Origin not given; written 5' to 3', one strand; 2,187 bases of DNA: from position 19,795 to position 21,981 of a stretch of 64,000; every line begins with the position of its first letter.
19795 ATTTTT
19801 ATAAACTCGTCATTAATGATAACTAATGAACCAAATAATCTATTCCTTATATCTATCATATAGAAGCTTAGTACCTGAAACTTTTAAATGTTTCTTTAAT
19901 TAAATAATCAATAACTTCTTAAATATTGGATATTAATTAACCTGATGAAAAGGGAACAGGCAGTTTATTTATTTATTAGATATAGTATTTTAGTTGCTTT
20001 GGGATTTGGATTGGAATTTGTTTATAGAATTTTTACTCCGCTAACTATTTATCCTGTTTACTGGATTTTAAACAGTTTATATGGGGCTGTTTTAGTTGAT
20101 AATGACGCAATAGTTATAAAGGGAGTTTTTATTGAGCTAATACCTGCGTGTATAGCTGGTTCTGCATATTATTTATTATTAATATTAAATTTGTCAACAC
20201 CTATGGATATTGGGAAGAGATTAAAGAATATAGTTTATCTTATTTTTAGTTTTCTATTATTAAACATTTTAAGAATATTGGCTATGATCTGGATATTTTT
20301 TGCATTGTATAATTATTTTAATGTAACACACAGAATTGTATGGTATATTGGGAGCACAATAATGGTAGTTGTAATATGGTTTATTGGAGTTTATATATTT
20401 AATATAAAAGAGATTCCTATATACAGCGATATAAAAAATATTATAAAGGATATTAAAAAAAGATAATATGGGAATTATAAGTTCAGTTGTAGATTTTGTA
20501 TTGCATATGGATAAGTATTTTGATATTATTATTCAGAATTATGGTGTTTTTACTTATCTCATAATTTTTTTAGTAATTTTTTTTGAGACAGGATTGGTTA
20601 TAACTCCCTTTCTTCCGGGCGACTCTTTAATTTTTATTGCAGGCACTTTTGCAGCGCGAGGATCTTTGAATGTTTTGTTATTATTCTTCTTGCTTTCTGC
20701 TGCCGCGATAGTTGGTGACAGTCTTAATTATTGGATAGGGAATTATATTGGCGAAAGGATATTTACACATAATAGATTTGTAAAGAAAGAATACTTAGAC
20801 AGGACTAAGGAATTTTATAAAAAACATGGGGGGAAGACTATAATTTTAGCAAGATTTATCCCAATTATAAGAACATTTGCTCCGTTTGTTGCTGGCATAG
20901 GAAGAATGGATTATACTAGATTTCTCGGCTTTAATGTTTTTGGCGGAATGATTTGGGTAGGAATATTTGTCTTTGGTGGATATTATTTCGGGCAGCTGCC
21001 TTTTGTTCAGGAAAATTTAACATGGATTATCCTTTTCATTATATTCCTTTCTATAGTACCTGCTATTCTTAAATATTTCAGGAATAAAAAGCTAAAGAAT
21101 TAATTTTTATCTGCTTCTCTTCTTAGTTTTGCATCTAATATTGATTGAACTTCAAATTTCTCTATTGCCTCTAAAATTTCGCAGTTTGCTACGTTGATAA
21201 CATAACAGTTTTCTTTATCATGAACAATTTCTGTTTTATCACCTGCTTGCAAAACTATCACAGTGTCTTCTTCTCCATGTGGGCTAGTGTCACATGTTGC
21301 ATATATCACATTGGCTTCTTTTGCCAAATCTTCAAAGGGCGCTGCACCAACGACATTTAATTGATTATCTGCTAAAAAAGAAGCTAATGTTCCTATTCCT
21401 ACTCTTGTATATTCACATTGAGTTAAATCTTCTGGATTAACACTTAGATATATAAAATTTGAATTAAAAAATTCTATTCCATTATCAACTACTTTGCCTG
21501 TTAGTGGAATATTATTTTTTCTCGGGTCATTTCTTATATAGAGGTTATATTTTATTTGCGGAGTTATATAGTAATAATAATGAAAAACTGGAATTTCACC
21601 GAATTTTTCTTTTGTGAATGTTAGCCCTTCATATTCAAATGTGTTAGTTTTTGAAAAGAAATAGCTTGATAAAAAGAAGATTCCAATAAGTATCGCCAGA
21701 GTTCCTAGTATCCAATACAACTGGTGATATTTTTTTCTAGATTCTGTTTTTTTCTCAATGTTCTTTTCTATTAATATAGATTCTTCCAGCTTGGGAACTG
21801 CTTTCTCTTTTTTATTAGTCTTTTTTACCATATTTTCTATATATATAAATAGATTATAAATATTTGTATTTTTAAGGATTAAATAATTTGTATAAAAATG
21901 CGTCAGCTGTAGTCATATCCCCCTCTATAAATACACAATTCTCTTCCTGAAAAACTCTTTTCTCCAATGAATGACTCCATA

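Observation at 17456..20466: Archaeosortase/exosortase-like membrane protein encoded next to an acidic CARDB-type surface protein that has a C-terminal TM-plus-basic-tail sorting-signal-like end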

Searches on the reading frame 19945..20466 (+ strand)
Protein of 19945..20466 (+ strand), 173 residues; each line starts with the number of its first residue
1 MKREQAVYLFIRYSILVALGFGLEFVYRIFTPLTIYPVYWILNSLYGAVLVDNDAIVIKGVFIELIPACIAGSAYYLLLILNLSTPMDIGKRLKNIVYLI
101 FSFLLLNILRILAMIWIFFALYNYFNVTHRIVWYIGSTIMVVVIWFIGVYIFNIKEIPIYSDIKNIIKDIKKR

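Call 3: search_protein_families(library=pfam, proteins=[window:19945-20466:+], max_evalue=1)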
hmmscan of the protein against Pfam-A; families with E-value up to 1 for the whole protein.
window:19945-20466:+ (173 aa): 0 families

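Call 4: search_protein_families(library=ncbifam, proteins=[window:19945-20466:+], max_evalue=1)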
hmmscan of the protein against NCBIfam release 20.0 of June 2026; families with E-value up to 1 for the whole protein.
window:19945-20466:+ (173 aa): 6 families
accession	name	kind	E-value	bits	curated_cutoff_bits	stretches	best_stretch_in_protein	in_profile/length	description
NF033505.2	paceosortase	exception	2.1e-57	193.9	80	1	7-171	2-167/167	pacearchaeosortase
NF045528.1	heimosortase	equivalog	5.5e-09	36.3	130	1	65-154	88-177/199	heimdallarchaeosortase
TIGR04178.1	exo_archaeo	signature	0.00028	21.1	23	1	66-148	4-92/97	exosortase/archaeosortase family protein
TIGR04124.1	archaeo_artE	exception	0.0014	18.7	95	1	15-147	15-146/153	archaeosortase family protein ArtE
TIGR04177.1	exosort_XrtH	exception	0.38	10.7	86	1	59-147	62-150/158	exosortase H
NF005162.0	PRK06638.1-1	equivalog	0.88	9.4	157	1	104-147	29-71/184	NADH-quinone oxidoreductase subunit J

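Call 9: find_homologous_proteins(query=window:19945-20466:+, max_evalue=0.001)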
Query window:19945-20466:+ (173 aa): 1441 proteins with E <= 0.001 among 1615 candidates; the best 120 are listed.
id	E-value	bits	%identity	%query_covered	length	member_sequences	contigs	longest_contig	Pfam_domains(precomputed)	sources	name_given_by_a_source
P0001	1.7e-102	359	100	100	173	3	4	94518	-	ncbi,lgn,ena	-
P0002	4.7e-91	321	86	93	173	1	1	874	-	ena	-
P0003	1.0e-60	223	61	98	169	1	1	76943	-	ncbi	-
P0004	1.7e-58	216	60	97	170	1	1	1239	-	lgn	-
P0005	1.5e-56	209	60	97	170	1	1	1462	-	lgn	-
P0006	2.3e-54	202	58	99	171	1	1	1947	-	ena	-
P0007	2.5e-54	202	55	95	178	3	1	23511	-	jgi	-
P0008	3.6e-54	201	57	96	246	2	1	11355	-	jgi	-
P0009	1.1e-53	200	59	99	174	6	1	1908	-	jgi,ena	-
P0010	2.4e-52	195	53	100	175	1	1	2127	-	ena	-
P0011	9.2e-52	194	59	85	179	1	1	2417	-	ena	-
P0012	2.0e-51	192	51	98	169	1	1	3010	-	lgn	-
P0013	1.2e-50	190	53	99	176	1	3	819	-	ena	-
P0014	2.5e-50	189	53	94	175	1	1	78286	-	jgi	jgi:exosortase/archaeosortase family protein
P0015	2.7e-50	189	57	99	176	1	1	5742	-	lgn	-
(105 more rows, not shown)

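Call 12: find_related_loci(query=A1, collection=genome_contigs, flank=6000)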
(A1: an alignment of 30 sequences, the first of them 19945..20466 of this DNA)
Query A1 (173 aa) in genome_contigs; peptide patterns used: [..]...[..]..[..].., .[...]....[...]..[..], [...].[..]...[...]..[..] (x = any residue, [..] = any of these).
533 stretches matched a pattern; 455 encode a relative of the query (tblastn E <= 1e-3); the best 80 are kept; 80 distinct loci.
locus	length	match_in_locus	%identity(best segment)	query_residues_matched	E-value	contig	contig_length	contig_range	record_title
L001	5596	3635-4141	51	4-172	3e-55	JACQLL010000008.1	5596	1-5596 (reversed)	MAG: Candidatus Pacearchaeota archaeon isolate NC_groundwater_1202_Ag_S-0.1um_38_79 S_p1_S3_coassembly_k141_221642, whol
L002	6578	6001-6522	52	1-172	6e-53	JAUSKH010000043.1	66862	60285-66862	MAG: Nanoarchaeota archaeon isolate E14_metabat.bin.43 E14_k141_1488855, whole genome shotgun sequence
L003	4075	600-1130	51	1-173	2e-52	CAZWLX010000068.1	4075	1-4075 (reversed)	MAG TPA_asm: Candidatus Woesearchaeota archaeon isolate binchicken_co38_343 genome assembly, contig: NODE_45906_length_4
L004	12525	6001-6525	51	1-173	5e-52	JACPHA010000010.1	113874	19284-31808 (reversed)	MAG: Candidatus Pacearchaeota archaeon isolate NC_groundwater_402_Ag_B-0.1um_34_21 GD18-4_B1_scaffold_748217, whole geno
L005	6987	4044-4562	54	3-172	1e-51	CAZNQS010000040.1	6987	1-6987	MAG TPA_asm: Candidatus Woesearchaeota archaeon isolate SRP178908_co1_140 genome assembly, contig: NODE_9034_length_6987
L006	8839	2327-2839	50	4-173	3e-51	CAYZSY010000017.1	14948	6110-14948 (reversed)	MAG TPA_asm: Candidatus Woesearchaeota archaeon isolate SRP050083_co3_204 genome assembly, contig: NODE_3146_length_1494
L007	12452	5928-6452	53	1-173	2e-51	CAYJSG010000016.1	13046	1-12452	MAG TPA_asm: Candidatus Woesearchaeota archaeon isolate ERP125453_co1_184 genome assembly, contig: NODE_5218_length_1304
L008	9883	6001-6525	51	1-172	6e-51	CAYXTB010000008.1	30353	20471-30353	MAG TPA_asm: Candidatus Woesearchaeota archaeon isolate SRP178908_co1_313 genome assembly, contig: NODE_863_length_30353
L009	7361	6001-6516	47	1-170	9e-51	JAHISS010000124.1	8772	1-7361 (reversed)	MAG: Nanoarchaeota archaeon isolate MM_PC_MetaG.mb.185 MM_PC_MetaG.mb.185_k141_1722648, whole genome shotgun sequence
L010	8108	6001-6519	48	1-171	3e-50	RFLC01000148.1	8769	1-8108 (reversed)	MAG: Candidatus Pacearchaeota archaeon isolate J144 k99_777090, whole genome shotgun sequence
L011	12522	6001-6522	56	1-173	5e-50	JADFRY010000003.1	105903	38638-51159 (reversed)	MAG: Nanoarchaeota archaeon isolate B8T1B11 B8T1B11_NODE38, whole genome shotgun sequence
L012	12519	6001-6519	50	1-172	8e-50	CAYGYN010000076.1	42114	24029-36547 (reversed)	MAG TPA_asm: Candidatus Woesearchaeota archaeon isolate ERP119294_co2_456 genome assembly, contig: k141_4254142, whole g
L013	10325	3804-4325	46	1-173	1e-49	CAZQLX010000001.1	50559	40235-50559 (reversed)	MAG TPA_asm: Candidatus Woesearchaeota archaeon isolate SRP269290_co4_197 genome assembly, contig: NODE_226_length_50559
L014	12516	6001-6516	50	1-171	3e-49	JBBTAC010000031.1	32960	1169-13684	MAG: Nanoarchaeota archaeon isolate H41-bin062_1 H41_bin062_1_000000000031, whole genome shotgun sequence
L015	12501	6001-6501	50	9-173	4e-49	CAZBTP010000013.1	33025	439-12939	MAG TPA_asm: Candidatus Woesearchaeota archaeon isolate SRP178908_co1_63 genome assembly, contig: NODE_737_length_33025_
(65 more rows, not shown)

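Call 17: search_protein_families(library=ncbifam, alignment_id=A1, max_evalue=0.01)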
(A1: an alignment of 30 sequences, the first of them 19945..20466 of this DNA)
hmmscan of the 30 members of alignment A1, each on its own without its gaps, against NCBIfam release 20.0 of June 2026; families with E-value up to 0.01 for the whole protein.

A. member 1, window:19945-20466:+ (173 aa): 4 families
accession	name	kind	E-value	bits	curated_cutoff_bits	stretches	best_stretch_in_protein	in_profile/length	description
NF033505.2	paceosortase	exception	2.1e-57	193.9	80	1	7-171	2-167/167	pacearchaeosortase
NF045528.1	heimosortase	equivalog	5.5e-09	36.3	130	1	65-154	88-177/199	heimdallarchaeosortase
TIGR04178.1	exo_archaeo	signature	0.00028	21.1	23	1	66-148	4-92/97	exosortase/archaeosortase family protein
TIGR04124.1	archaeo_artE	exception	0.0014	18.7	95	1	15-147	15-146/153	archaeosortase family protein ArtE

B. families by the number of members that match (of 30 scanned): 12 families
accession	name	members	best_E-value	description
NF033505.2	paceosortase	30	5.6e-66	pacearchaeosortase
TIGR04178.1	exo_archaeo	29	8.1e-09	exosortase/archaeosortase family protein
NF045528.1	heimosortase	28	2.3e-09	heimdallarchaeosortase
TIGR04124.1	archaeo_artE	24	2.1e-11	archaeosortase family protein ArtE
NF046081.1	exosort_XrtX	8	4.1e-05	exosortase X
TIGR04125.1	exosort_PGF_TRM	7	0.00054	archaeosortase A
NF012138.0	exosort_XrtR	5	0.00028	exosortase R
TIGR04300.1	exosort_XrtM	4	5.6e-05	exosortase family protein XrtM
NF046083.1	exosort_XrtY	4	0.00039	exosortase Y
TIGR04177.1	exosort_XrtH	3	2.2e-05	exosortase H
TIGR04175.1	archaeo_artD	3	0.0031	archaeosortase D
TIGR04144.1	archaeo_VPXXXP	1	0.0099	archaeosortase B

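Call 18: search_solved_structures(query=A1, max_evalue=10)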
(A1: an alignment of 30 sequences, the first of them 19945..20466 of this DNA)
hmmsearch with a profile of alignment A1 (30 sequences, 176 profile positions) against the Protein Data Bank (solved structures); distinct sequences matched with E-value up to 10: 0.

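Call 40: predict_structure(alignment_id=A1)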
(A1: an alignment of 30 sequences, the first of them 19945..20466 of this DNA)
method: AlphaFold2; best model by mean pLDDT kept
length: 173 residues; sequences in the alignment: 30
mean_pLDDT: 88.0   pTM: 0.76
mean pLDDT of the five models: 88.0, 87.5, 85.3, 84.4, 82.5
residues with pLDDT >= 90: 70; 70-90: 103; 50-70: 0; < 50: 0
segments of 3 or more residues with pLDDT < 50: none
pLDDT, mean of each block of 10 residues (from residue 1): 86 83 86 93 95 90 83 83 89 94 92 91 87 82 90 85 89 86
secondary structure, 60 per line:
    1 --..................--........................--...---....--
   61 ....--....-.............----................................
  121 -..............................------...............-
elements in order: H3-20 H23-46 E49-51 E55-58 E61-64 H67-70 H72-84 H89-120 H122-151 H158-172

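Call 44: fold_search(model_id=the predicted structure, library=pdb)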
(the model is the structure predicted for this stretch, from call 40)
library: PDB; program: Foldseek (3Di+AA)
matches with E <= 10: 162; with E <= 0.001: 0
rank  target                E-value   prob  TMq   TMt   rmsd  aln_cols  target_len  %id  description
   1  6dfk_L                2.1e-01  0.18  0.22  0.17  15.4       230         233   12  Crystal structure of the 11S subunit of the Plasmodium falciparum proteasome, PA28 (released 2019-08-07)
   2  6dfk_D                2.6e-01  0.18  0.22  0.18  15.3       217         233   12  Crystal structure of the 11S subunit of the Plasmodium falciparum proteasome, PA28 (released 2019-08-07)
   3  6dfk_N                3.1e-01  0.20  0.25  0.20  14.9       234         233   11  Crystal structure of the 11S subunit of the Plasmodium falciparum proteasome, PA28 (released 2019-08-07)
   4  6dfk_B                3.4e-01  0.16  0.24  0.19  14.8       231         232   11  Crystal structure of the 11S subunit of the Plasmodium falciparum proteasome, PA28 (released 2019-08-07)
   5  6dfk_F                4.1e-01  0.16  0.25  0.20  14.9       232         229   12  Crystal structure of the 11S subunit of the Plasmodium falciparum proteasome, PA28 (released 2019-08-07)
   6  2bl2_A                9.5e-01  0.20  0.26  0.28   6.1        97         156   18  The membrane rotor of the V-type ATPase from Enterococcus hirae (released 2005-04-05)
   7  6dfk_K                1.1e+00  0.10  0.23  0.19  16.2       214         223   13  Crystal structure of the 11S subunit of the Plasmodium falciparum proteasome, PA28 (released 2019-08-07)
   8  5msj_I                1.3e+00  0.07  0.19  0.17  15.1       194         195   13  Mouse PA28alpha (released 2017-09-13)
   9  7bmh_B                1.6e+00  0.11  0.26  0.20  12.5       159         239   16  Crystal structure of a light-driven proton pump LR (Mac) from Leptosphaeria maculans (released 2021-07-07)
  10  7o8f                  1.7e+00  0.12  0.30  0.22  11.4       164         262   16  NmHR dark state structure determined by serial femtosecond crystallography (released 2022-02-09)
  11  5azd_B                2.0e+00  0.16  0.33  0.24   9.9       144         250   19  Crystal structure of thermophilic rhodopsin. (released 2016-04-27)
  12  7uw9_h                2.4e+00  0.18  0.35  0.38   9.4       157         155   12  Citrus V-ATPase State 1, H in contact with subunit a (released 2022-07-06)
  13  5g28                  2.4e+00  0.12  0.33  0.24  11.5       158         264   20  The crystal structure of light-driven chloride pump ClR at pH 6.0. (released 2016-10-19)
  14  7v3z                  2.4e+00  0.09  0.28  0.14  12.7       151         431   12  Structure of cannabinoid receptor type 1(CB1) (released 2021-11-24)
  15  4wav_B                2.5e+00  0.09  0.29  0.24  12.0       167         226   15  Crystal Structure of Haloquadratum walsbyi bacteriorhodopsin mutant D93N (released 2015-09-23)
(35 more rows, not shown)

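Call 48: list_cluster_members(proteins=[window:19945-20463:+, window:17456-19387:+, window:20468-21100:+, window:16967-17332:-, window:21103-21831:-, window:21875-22423:-, window:22509-25238:-, window:38810-44740:-])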
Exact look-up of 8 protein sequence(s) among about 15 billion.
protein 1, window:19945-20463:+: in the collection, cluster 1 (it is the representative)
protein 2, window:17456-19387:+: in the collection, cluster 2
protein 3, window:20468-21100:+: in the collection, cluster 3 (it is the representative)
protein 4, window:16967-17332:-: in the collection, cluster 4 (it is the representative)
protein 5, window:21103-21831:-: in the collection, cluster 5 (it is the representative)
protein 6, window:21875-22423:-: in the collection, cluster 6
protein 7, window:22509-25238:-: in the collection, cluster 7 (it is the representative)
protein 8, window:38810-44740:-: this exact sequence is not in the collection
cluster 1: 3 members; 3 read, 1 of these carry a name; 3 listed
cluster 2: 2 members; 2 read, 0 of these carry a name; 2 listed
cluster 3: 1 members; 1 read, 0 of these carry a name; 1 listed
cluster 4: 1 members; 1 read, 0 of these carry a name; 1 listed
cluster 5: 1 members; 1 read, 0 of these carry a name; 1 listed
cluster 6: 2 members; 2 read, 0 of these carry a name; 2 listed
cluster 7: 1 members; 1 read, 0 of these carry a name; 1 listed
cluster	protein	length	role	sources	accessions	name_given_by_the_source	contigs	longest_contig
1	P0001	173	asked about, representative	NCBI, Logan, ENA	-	-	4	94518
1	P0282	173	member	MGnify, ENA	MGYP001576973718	CR=1 FL=1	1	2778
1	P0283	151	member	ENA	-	-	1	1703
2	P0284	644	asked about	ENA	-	-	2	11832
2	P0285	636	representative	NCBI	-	-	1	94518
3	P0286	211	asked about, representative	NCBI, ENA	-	-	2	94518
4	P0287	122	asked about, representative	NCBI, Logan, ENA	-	-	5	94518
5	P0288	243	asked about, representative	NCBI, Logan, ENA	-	-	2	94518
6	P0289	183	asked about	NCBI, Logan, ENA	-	-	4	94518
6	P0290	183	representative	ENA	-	-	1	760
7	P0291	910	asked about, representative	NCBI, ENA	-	-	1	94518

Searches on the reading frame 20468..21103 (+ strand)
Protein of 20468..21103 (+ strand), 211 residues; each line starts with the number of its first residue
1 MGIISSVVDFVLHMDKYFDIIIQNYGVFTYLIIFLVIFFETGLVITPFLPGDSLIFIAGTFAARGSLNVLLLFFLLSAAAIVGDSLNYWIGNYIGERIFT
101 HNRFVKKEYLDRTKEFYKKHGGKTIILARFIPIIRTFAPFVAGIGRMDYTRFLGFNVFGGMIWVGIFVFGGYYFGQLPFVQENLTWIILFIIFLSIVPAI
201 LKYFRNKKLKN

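Call 3: search_protein_families(library=pfam, proteins=[window:20468-21103:+], max_evalue=1)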
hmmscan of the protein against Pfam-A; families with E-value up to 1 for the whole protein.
window:20468-21103:+ (211 aa): 1 family
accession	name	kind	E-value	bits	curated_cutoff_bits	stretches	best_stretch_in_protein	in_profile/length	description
PF09335.16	VTT_dom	-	1.3e-20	74.5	33.9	1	49-172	1-122/123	VTT domain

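Call 4: search_protein_families(library=ncbifam, proteins=[window:20468-21103:+], max_evalue=1)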
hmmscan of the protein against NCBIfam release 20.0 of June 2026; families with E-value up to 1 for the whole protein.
window:20468-21103:+ (211 aa): 3 families
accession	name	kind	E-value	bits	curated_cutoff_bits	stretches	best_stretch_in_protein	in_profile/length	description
NF008102.0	PRK10847.1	equivalog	3.3e-75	252.6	236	1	1-208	1-212/219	DedA family protein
NF052605.1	UndecprPTUptAStph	equivalog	1.7e-15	57.5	300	1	20-204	4-196/197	undecaprenyl phosphate transporter UptA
NF052604.1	UndecprPTUtpABac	equivalog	1.5e-13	51.2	250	1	42-208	23-191/198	undecaprenyl phosphate transporter UptA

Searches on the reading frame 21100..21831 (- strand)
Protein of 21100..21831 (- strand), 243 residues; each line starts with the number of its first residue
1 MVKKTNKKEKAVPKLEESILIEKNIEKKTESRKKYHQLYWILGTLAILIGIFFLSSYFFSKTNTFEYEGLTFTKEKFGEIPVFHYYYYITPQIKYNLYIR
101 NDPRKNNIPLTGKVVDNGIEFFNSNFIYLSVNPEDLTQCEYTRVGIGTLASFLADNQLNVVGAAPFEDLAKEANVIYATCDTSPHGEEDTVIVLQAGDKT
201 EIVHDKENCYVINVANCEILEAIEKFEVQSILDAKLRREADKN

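Call 3: search_protein_families(library=pfam, proteins=[window:21100-21831:-], max_evalue=1)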
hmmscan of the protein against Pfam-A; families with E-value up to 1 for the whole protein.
window:21100-21831:- (243 aa): 0 families

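Call 4: search_protein_families(library=ncbifam, proteins=[window:21100-21831:-], max_evalue=1)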
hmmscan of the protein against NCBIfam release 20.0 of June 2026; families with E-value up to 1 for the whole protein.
window:21100-21831:- (243 aa): 2 families
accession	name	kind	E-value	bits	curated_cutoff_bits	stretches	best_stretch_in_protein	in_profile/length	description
NF046005.2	near_gluc_PtsG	equivalog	0.017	15.4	45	1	36-66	4-35/85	MPN207a family PTS transporter accessory protein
NF004503.0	PRK05846.2-2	subfamily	0.049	12.8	720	1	36-89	158-212/490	NADH-quinone oxidoreductase subunit M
